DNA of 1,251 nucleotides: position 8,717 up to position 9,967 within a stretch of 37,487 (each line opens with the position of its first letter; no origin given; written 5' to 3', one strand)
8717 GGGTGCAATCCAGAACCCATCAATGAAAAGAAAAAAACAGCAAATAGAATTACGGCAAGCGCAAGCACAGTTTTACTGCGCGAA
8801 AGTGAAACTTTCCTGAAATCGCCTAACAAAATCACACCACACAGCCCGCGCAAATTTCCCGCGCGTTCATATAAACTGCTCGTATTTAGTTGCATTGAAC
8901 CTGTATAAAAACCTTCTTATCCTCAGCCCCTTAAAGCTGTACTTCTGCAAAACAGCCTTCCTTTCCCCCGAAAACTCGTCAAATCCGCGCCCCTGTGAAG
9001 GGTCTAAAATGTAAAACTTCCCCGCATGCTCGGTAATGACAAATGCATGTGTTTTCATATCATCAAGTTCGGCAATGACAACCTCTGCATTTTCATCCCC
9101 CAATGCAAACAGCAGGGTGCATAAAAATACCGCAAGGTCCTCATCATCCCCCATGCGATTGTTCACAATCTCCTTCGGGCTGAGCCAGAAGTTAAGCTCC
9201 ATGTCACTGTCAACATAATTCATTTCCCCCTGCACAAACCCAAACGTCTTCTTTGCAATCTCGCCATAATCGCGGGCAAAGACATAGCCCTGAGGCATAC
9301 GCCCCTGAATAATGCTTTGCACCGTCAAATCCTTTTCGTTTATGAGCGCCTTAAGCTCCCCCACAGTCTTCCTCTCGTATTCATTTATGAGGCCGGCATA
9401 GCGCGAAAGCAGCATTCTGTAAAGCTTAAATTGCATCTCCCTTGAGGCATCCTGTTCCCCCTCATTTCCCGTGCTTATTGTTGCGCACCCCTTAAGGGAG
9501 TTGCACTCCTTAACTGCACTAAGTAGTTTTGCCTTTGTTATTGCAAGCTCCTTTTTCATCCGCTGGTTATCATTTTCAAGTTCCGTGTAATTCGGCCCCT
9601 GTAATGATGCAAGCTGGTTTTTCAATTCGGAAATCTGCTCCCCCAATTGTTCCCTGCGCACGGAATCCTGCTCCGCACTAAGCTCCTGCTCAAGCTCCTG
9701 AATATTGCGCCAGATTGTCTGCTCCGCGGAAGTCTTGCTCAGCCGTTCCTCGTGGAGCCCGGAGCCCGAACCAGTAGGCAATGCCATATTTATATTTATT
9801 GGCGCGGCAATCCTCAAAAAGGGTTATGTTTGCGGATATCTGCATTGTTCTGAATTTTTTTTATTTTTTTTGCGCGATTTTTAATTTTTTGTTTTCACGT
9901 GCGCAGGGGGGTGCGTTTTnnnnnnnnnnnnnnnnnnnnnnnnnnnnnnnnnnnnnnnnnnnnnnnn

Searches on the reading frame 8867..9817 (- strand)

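Call 61: search_protein_families(library=ncbifam, proteins=[window:8867-9817:-], max_evalue=0.01)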
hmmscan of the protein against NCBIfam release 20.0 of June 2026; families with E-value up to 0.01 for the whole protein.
window:8867-9817:- (316 aa): 0 families

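Call 89: search_protein_families(library=pfam, proteins=[window:8867-9817:-], max_evalue=0.001)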
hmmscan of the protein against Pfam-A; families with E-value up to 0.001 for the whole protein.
window:8867-9817:- (316 aa): 2 families
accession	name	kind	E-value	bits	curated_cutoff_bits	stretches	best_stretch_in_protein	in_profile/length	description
PF24656.1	CEPT76_peptidase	-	1.2e-07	32.3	27.8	1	210-281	2-77/121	CEP76 peptidase-like domain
PF04473.18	DUF553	-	8.2e-05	22.5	20.5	1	208-272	47-112/140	Transglutaminase-like domain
